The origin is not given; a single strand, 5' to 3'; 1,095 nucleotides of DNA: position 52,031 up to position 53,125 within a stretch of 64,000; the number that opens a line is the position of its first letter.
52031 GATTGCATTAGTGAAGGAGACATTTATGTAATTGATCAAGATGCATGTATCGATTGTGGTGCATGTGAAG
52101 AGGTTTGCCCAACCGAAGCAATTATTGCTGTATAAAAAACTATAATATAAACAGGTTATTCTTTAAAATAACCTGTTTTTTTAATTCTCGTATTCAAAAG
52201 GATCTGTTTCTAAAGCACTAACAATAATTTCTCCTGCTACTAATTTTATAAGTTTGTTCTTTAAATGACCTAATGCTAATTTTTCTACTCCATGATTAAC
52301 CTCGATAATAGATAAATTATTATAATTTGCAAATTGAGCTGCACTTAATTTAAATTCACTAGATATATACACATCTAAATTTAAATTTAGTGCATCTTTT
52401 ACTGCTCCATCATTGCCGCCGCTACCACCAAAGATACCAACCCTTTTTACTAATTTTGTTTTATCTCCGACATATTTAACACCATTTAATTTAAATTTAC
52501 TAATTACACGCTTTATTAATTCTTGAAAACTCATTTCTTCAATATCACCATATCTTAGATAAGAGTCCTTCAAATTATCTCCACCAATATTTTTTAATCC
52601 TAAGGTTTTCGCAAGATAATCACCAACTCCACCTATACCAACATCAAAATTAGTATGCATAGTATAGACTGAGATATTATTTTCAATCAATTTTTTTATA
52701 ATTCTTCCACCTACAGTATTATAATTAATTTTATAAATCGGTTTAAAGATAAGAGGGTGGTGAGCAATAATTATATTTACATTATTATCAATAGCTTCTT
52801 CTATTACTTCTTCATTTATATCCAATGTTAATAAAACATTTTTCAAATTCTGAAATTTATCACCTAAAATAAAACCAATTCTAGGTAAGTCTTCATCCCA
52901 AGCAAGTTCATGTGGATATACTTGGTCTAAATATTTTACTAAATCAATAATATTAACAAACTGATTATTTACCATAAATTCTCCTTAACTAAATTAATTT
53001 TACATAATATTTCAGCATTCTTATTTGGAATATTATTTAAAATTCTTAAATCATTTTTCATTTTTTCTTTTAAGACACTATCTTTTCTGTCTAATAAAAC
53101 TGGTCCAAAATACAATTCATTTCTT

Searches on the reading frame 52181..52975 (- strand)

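Call 66: search_protein_families(library=pfam, proteins=[window:52181-52975:-])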
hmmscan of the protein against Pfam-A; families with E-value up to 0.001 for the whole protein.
window:52181-52975:- (264 aa): 1 family
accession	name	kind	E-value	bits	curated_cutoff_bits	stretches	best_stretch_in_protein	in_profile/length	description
PF01784.24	DUF34_NIF3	-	1.3e-60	205.7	23.4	1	8-259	2-256/256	Duf34/NIF3 (NGG1p interacting factor 3)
